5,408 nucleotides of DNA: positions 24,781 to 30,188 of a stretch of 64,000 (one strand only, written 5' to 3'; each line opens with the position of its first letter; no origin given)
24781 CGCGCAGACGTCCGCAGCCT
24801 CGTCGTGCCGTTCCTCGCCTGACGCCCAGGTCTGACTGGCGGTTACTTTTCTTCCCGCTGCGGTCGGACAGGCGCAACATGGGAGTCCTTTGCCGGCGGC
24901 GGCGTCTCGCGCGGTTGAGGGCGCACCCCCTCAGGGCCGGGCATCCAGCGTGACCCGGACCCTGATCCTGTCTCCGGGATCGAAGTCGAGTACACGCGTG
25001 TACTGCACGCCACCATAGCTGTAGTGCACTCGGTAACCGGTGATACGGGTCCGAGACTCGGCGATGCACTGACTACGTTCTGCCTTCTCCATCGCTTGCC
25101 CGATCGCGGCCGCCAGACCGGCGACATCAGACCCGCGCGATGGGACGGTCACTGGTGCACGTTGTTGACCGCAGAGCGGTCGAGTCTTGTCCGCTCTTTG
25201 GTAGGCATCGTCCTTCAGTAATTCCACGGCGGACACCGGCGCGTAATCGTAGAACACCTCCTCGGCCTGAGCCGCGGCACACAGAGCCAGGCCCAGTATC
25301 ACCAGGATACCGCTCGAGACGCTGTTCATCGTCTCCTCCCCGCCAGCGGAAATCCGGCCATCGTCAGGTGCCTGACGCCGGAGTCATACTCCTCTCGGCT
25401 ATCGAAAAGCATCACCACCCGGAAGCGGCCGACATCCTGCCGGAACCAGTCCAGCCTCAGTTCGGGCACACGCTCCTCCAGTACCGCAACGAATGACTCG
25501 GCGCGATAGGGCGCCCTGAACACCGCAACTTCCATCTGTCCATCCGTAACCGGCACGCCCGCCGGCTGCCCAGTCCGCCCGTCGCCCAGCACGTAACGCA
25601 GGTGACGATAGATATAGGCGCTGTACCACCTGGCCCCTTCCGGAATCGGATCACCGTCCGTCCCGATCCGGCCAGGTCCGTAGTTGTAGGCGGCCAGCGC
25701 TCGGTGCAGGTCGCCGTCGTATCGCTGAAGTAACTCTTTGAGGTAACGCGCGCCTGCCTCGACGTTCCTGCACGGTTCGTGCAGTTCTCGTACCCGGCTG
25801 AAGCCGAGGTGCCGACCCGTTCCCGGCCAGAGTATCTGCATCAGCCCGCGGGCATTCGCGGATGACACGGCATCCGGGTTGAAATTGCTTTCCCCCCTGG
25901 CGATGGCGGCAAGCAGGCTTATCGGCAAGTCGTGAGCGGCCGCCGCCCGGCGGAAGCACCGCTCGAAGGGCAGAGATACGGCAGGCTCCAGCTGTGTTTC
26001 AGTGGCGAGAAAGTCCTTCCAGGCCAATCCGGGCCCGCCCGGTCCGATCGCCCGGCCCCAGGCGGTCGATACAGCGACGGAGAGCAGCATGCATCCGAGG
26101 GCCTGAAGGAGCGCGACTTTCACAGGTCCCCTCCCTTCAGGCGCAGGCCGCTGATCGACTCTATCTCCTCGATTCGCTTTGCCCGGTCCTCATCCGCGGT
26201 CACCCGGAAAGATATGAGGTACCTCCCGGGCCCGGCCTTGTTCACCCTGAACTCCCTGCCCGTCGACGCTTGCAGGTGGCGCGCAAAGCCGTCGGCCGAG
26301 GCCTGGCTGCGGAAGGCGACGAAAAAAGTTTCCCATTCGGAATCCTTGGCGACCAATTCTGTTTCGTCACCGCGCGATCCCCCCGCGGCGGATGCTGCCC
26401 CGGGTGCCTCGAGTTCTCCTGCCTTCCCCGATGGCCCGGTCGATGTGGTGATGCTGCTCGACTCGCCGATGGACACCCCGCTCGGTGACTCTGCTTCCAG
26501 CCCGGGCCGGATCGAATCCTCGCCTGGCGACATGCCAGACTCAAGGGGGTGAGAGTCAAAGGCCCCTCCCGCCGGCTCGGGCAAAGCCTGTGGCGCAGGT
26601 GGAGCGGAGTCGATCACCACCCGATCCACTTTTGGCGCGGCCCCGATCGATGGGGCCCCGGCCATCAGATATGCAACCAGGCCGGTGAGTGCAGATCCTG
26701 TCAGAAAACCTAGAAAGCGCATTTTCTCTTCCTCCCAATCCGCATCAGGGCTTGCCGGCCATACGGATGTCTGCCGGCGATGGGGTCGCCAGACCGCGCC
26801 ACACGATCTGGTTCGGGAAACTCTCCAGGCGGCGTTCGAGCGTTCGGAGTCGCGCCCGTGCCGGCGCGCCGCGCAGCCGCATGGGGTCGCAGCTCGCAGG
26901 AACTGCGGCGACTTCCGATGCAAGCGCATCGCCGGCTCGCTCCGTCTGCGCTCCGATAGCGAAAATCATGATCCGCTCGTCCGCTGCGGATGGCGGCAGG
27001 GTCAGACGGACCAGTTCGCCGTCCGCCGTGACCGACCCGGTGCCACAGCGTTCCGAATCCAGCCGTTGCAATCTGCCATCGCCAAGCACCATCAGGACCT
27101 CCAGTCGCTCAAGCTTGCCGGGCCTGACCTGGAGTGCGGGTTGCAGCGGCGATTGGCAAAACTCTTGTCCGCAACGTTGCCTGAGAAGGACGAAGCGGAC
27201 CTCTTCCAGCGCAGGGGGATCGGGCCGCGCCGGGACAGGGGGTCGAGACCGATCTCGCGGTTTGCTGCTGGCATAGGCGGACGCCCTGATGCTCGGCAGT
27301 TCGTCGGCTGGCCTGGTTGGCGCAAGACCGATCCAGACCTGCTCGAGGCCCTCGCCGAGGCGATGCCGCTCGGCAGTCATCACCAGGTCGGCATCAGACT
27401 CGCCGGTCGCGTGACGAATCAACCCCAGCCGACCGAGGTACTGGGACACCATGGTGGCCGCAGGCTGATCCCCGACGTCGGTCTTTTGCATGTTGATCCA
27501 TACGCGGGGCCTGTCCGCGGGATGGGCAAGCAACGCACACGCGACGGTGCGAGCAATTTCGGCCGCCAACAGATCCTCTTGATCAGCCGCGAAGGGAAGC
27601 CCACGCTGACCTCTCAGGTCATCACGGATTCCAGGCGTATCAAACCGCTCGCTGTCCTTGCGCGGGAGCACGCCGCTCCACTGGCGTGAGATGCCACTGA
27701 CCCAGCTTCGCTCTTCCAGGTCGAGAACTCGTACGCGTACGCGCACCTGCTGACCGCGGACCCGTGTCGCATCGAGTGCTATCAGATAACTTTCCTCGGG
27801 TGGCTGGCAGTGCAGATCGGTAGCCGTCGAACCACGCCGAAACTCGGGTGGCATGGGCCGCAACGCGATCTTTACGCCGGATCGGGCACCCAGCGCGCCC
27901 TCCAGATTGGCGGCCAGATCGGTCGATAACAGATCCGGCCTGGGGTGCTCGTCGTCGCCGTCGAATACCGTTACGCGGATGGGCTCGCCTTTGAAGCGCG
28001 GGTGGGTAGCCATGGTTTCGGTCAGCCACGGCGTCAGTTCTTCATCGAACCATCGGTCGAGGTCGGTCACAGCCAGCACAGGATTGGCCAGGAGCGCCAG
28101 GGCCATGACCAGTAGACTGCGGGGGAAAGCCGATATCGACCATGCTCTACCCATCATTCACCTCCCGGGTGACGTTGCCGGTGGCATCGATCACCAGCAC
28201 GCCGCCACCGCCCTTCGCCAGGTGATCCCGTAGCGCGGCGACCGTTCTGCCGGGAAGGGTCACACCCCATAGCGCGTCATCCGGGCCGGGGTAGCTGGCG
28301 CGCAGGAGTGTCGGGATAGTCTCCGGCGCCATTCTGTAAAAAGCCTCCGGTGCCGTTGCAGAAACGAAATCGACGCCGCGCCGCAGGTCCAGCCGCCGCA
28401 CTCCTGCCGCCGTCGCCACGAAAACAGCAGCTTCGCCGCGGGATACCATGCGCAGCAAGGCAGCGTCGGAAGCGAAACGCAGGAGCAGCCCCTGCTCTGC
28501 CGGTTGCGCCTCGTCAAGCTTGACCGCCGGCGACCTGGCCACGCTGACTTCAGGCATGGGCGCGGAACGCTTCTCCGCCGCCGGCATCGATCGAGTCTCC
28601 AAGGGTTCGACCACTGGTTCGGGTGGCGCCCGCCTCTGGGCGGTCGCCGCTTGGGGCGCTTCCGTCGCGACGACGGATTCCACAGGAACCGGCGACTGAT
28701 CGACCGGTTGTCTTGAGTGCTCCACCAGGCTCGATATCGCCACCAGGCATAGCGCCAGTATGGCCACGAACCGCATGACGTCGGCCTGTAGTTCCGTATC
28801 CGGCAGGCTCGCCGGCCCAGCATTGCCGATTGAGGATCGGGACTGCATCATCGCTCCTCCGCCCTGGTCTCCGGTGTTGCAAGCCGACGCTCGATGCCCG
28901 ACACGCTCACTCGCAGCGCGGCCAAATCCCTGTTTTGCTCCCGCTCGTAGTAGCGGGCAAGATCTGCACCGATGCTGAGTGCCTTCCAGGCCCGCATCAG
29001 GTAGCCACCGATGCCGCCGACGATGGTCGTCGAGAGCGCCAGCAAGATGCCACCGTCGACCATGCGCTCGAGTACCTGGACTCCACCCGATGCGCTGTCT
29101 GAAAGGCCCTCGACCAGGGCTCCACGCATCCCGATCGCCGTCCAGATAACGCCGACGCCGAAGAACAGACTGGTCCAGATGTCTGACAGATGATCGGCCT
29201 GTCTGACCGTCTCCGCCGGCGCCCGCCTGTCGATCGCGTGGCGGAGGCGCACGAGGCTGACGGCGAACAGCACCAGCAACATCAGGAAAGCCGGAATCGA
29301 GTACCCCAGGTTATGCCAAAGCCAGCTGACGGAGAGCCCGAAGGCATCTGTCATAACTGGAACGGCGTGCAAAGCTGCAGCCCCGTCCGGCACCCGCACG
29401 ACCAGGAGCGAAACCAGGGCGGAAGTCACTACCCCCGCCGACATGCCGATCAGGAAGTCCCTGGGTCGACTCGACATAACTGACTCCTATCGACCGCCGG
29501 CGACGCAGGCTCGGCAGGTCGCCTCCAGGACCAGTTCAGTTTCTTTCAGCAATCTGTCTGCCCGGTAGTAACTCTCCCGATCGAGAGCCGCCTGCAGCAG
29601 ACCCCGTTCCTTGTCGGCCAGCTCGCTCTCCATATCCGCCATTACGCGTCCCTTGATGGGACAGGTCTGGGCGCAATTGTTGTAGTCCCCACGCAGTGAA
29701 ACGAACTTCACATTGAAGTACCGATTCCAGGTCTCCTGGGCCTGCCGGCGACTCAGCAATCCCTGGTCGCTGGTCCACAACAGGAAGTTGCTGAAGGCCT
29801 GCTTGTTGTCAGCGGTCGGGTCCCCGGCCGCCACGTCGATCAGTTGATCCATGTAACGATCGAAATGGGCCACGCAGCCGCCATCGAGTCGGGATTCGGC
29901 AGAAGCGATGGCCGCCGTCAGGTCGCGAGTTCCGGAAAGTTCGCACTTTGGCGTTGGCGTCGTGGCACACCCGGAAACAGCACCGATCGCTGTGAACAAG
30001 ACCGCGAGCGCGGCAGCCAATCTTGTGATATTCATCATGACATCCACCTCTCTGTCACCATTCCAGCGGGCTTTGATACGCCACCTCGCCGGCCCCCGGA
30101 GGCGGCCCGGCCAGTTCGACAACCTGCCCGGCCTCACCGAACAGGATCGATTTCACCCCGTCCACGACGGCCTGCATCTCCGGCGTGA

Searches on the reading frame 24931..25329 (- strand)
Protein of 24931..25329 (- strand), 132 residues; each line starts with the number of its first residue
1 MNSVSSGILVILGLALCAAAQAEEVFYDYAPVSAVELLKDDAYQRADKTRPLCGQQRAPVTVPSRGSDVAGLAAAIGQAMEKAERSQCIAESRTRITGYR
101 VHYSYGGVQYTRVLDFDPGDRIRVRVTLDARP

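Call 25: search_protein_families(library=pfam, proteins=[window:24931-25329:-], max_evalue=5)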
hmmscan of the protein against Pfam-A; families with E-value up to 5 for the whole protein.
window:24931-25329:- (132 aa): 1 family
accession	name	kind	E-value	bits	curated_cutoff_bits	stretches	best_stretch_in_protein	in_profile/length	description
PF22859.1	IBIN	-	0.27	11.5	27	1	8-31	6-29/41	Induced by infection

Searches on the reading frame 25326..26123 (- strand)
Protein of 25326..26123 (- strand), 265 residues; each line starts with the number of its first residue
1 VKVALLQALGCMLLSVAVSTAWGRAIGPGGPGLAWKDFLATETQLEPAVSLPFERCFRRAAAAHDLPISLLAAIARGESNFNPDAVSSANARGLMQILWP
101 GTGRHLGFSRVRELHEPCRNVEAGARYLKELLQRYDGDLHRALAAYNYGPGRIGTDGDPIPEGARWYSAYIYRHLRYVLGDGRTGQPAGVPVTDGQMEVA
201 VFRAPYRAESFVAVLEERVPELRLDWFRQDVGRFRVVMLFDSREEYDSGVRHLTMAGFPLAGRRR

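Call 25: search_protein_families(library=pfam, proteins=[window:25326-26123:-], max_evalue=5)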
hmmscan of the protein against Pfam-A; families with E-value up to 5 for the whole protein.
window:25326-26123:- (265 aa): 1 family
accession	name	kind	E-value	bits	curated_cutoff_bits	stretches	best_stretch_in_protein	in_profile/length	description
PF01464.25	SLT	-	3.7e-28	97.9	21.3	1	56-155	2-103/117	Transglycosylase SLT domain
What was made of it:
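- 25326..26123 (-): Gene 7: lytic transglycosylase (SLT domain) with a signal peptide. Pfam PF01464, E 3.7e-28 (call 25).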

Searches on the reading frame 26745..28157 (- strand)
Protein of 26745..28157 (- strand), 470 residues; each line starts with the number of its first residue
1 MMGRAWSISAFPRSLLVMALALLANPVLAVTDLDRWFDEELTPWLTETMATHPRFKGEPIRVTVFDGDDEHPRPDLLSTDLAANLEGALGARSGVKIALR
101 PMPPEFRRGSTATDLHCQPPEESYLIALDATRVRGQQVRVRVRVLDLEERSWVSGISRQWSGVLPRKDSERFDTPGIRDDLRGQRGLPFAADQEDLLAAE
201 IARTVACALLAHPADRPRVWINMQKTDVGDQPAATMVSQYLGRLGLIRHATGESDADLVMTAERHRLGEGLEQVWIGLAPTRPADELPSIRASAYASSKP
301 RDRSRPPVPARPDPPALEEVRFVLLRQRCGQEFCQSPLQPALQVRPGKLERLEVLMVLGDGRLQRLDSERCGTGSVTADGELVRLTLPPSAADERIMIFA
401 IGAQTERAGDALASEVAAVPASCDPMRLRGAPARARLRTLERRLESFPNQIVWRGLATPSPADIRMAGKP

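Call 7: search_protein_families(library=pfam, proteins=[window:26745-28157:-], max_evalue=0.01)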
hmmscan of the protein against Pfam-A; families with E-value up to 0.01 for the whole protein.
window:26745-28157:- (470 aa): 0 families

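Call 8: search_protein_families(library=ncbifam, proteins=[window:26745-28157:-], max_evalue=0.01)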
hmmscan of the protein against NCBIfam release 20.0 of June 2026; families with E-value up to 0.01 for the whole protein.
window:26745-28157:- (470 aa): 0 families

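Call 25: search_protein_families(library=pfam, proteins=[window:26745-28157:-], max_evalue=5)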
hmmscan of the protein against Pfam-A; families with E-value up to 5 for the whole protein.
window:26745-28157:- (470 aa): 0 families

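Call 88: search_solved_structures(query=A11, max_evalue=1)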
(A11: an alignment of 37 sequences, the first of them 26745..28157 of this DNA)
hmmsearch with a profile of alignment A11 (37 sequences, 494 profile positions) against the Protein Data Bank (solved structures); distinct sequences matched with E-value up to 1: 1.
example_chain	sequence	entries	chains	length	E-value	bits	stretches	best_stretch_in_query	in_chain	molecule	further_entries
6qnt_D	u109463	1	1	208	0.71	11.5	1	106-146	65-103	Desmoglein-2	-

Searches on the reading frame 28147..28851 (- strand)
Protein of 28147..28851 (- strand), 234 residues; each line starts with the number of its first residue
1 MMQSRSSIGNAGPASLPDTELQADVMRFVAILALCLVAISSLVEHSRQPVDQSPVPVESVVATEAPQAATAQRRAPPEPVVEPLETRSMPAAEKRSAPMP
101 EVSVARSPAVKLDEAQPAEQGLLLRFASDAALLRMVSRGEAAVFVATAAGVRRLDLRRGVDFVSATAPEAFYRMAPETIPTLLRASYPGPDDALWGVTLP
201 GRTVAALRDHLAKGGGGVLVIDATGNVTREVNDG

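Call 7: search_protein_families(library=pfam, proteins=[window:28147-28851:-], max_evalue=0.01)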
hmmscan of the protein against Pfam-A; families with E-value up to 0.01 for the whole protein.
window:28147-28851:- (234 aa): 0 families

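Call 8: search_protein_families(library=ncbifam, proteins=[window:28147-28851:-], max_evalue=0.01)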
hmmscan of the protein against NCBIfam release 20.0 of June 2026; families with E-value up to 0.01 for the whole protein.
window:28147-28851:- (234 aa): 0 families

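Call 25: search_protein_families(library=pfam, proteins=[window:28147-28851:-], max_evalue=5)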
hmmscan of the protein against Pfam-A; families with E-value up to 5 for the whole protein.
window:28147-28851:- (234 aa): 0 families

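Call 89: search_solved_structures(query=A12, max_evalue=1)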
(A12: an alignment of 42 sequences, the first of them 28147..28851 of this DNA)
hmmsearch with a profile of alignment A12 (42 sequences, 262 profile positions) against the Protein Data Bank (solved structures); distinct sequences matched with E-value up to 1: 0.

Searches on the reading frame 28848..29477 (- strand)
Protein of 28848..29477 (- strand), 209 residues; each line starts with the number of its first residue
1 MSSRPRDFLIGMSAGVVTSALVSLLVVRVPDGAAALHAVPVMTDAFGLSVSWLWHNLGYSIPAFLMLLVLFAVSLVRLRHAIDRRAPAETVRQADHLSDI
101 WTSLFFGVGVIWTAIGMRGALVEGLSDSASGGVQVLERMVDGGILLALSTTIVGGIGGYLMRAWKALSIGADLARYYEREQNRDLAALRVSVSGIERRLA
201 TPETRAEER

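Call 7: search_protein_families(library=pfam, proteins=[window:28848-29477:-], max_evalue=0.01)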
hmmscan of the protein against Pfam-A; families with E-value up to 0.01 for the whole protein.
window:28848-29477:- (209 aa): 0 families

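Call 8: search_protein_families(library=ncbifam, proteins=[window:28848-29477:-], max_evalue=0.01)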
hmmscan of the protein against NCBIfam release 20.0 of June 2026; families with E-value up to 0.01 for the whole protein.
window:28848-29477:- (209 aa): 0 families

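Call 25: search_protein_families(library=pfam, proteins=[window:28848-29477:-], max_evalue=5)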
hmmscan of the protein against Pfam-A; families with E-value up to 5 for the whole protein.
window:28848-29477:- (209 aa): 1 family
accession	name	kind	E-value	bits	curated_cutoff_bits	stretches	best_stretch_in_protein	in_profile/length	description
PF14316.11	DUF4381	-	0.62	10.8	27.2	1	49-88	11-52/145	Domain of unknown function (DUF4381)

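Call 30: search_solved_structures(query=A3, max_evalue=10, show_alignments=2)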
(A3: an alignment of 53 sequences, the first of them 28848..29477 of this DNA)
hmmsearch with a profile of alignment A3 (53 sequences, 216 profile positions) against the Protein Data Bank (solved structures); distinct sequences matched with E-value up to 10: 0.

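Call 31: search_protein_families(library=pfam, alignment_id=A3, max_evalue=1)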
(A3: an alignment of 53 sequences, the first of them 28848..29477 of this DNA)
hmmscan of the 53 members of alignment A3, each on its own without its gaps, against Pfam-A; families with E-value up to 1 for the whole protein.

A. member 1, window:28848-29477:- (209 aa): 1 family
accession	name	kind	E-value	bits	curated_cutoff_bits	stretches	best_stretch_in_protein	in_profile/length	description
PF14316.11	DUF4381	-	0.62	10.8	27.2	0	49-88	11-52/145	Domain of unknown function (DUF4381)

B. families by the number of members that match (of 53 scanned): 13 families
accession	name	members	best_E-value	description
PF00528.27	BPD_transp_1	2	0.045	Binding-protein-dependent transport system inner membrane component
PF11240.13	DUF3042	2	0.2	Protein of unknown function (DUF3042)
PF16083.10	Phage_holin_3_3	1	0.0048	LydA holin phage, holin superfamily III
PF19946.4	DUF6408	1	0.0098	Family of unknown function (DUF6408)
PF05805.17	L6_membrane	1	0.044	L6 membrane protein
PF00654.25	Voltage_CLC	1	0.044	Voltage gated chloride channel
PF18910.5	DUF5665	1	0.1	Domain of unknown function (DUF5665)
PF06596.16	PsbX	1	0.15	Photosystem II reaction centre X protein (PsbX)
PF06736.16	TMEM175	1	0.15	Endosomal/lysosomal potassium channel TMEM175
PF03248.18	Rer1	1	0.17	Rer1 family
PF04831.18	POPDC1-3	1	0.23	POPDC1-3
PF01618.21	MotA_ExbB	1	0.43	MotA/TolQ/ExbB proton channel family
PF14316.11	DUF4381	1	0.62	Domain of unknown function (DUF4381)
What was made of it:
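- On MotA/ExbB/TolQ proton-channel family (considered for the 209-aa membrane protein): One of 53 family members hits PF01618, at E 0.43 (call 31).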

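Call 32: find_homologous_proteins(query=window:28848-29477:-, max_evalue=0.001)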
Query window:28848-29477:- (209 aa): 2855 proteins with E <= 0.001 among 5246 candidates; the best 120 are listed.
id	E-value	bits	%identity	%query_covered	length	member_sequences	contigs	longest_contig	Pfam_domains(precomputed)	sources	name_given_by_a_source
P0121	2.7e-127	440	100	100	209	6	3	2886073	-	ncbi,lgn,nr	ncbi:MAG: hypothetical protein JSW21_11545 [Gammaproteobacteria bacterium]|nr:MAG: hypothetical prot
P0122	3.3e-94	332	77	100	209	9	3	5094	-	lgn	-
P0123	7.2e-91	321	76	98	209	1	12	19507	-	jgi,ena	jgi:hypothetical protein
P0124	2.3e-90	320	77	97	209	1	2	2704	-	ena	-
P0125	8.4e-80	285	68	98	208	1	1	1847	-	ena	-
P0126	1.4e-70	255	63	95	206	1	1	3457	-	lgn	-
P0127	2.5e-70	254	63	94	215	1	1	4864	-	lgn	-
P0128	3.1e-70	254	63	100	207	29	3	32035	-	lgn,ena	-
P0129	5.0e-70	253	64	98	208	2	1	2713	-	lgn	-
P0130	6.8e-70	253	63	94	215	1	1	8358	-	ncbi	-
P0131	2.4e-69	251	62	100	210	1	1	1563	-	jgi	jgi:hypothetical protein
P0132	2.7e-69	251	65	91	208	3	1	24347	-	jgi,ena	jgi:hypothetical protein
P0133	5.0e-69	250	60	96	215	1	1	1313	-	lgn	-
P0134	2.2e-68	248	62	99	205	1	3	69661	-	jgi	-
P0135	3.5e-68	247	62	99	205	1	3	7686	-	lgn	-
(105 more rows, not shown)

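Call 49: predict_structure(alignment_id=A4)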
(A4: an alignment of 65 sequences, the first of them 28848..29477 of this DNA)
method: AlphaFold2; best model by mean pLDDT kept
length: 209 residues; sequences in the alignment: 65
mean_pLDDT: 83.8   pTM: 0.68
mean pLDDT of the five models: 83.8, 82.1, 81.5, 80.2, 77.4
residues with pLDDT >= 90: 107; 70-90: 54; 50-70: 43; < 50: 5
segments of 3 or more residues with pLDDT < 50: 1-3
pLDDT, mean of each block of 10 residues (from residue 1): 60 69 62 54 76 84 95 97 97 98 97 90 77 81 86 96 97 97 94 91 60
secondary structure, 60 per line:
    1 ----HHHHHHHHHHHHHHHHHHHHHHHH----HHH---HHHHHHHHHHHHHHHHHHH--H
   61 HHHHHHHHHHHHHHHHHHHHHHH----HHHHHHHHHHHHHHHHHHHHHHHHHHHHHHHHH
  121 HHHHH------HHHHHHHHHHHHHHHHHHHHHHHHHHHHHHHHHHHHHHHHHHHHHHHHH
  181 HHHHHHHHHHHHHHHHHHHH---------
elements in order: H5-28 H39-57 H60-83 H88-125 H132-200

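Call 53: fold_search(model_id=the predicted structure, library=pdb)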
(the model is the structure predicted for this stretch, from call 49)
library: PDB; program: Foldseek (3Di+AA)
matches with E <= 10: 196; with E <= 0.001: 0
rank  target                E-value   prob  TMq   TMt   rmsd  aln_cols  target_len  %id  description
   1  9kpz_D                2.1e-01  0.44  0.26  0.25  19.1       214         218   19  Structure of TolQRA complex at pH 5.4 from E.coli (released 2026-03-04)
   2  8vlw_B                5.1e-01  0.38  0.31  0.30  19.1       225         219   15  TolQ-TolR inner membrane protein complex from Acinetobacter baumannii (released 2025-01-15)
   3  9kpz_C                5.4e-01  0.21  0.25  0.24  19.7       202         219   18  Structure of TolQRA complex at pH 5.4 from E.coli (released 2026-03-04)
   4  8gjg_A                7.4e-01  0.41  0.27  0.34  25.0       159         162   23  De novo design of high-affinity protein binders to bioactive helical peptides (released 2024-01-10)
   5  7o3x_A                7.4e-01  0.21  0.21  0.21  21.9       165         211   13  Structural basis for VIPP1 oligomerization and maintenance of thylakoid membrane integrity (released 2021-06-30)
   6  6ye4_A                9.1e-01  0.35  0.27  0.25   9.0       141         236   14  Structure of ExbB pentamer from Serratia marcescens by single particle cryo electron microscopy (released 2021-03-31)
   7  5c5b_C                9.1e-01  0.30  0.29  0.19  18.9       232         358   10  Crystal Structure of Human APPL BAR-PH Heterodimer (released 2016-06-22)
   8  6ysl_C                9.6e-01  0.23  0.31  0.27  19.9       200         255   13  Structure of the flagellar MotAB stator complex from Bacillus subtilis (released 2020-08-12)
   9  8vvn_D                1.0e+00  0.63  0.27  0.25   5.1        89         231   18  Cryo-EM structure of a type I ZorAB complex from Shewanella sp. strain ANA-3 (released 2025-02-05)
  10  5c5b_A                1.0e+00  0.30  0.29  0.19  18.5       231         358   10  Crystal Structure of Human APPL BAR-PH Heterodimer (released 2016-06-22)
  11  9ddm_E                1.0e+00  0.20  0.26  0.25  18.4       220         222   17  E. coli TolAQR conformation I (released 2025-07-09)
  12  8vlw_A                1.0e+00  0.15  0.26  0.24  18.3       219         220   12  TolQ-TolR inner membrane protein complex from Acinetobacter baumannii (released 2025-01-15)
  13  7vg4_C                1.1e+00  0.21  0.25  0.26  16.8       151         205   11  10,5-methenyltetrahydrofolate cyclohydrolase from Methylobacterium extorquens AM1 strain (released 2022-07-06)
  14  9ddn_B                1.1e+00  0.18  0.27  0.26  16.8       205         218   14  E. coli TolAQR conformation II (released 2025-07-09)
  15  5c5b_D                1.1e+00  0.12  0.19  0.12  21.6       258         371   11  Crystal Structure of Human APPL BAR-PH Heterodimer (released 2016-06-22)
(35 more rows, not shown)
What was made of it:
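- On MotA/ExbB/TolQ proton-channel family (considered for the 209-aa membrane protein): Foldseek places TolQ, ExbB, MotA and ZorA on top, but with E 0.2-3 and TM-scores 0.25-0.33 (call 53).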

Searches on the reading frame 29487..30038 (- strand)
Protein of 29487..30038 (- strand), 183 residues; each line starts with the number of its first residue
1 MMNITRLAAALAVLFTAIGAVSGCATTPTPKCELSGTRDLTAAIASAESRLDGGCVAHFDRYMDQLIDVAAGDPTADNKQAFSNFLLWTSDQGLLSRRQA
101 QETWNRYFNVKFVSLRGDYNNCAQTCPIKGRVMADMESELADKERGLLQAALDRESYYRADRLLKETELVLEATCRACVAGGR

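Call 7: search_protein_families(library=pfam, proteins=[window:29487-30038:-], max_evalue=0.01)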
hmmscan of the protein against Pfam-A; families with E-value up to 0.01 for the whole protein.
window:29487-30038:- (183 aa): 0 families

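Call 8: search_protein_families(library=ncbifam, proteins=[window:29487-30038:-], max_evalue=0.01)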
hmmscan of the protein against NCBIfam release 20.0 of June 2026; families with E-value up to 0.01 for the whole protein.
window:29487-30038:- (183 aa): 0 families

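Call 25: search_protein_families(library=pfam, proteins=[window:29487-30038:-], max_evalue=5)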
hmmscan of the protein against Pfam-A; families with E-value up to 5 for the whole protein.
window:29487-30038:- (183 aa): 0 families

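Call 90: search_solved_structures(query=A13, max_evalue=1)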
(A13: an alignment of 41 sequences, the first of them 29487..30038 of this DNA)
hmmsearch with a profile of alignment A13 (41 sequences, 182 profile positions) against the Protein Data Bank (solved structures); distinct sequences matched with E-value up to 1: 4.
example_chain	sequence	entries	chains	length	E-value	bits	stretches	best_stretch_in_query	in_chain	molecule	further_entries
2qjk_B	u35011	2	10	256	0.53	13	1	62-101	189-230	Cytochrome c1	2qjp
2fyn_B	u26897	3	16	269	0.57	12.9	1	62-101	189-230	Cytochrome c1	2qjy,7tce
5kkz_B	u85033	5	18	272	0.59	12.9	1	62-101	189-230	Cytochrome c1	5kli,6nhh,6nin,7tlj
8asi_C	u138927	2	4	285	0.62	12.8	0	62-101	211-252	Cytochrome c1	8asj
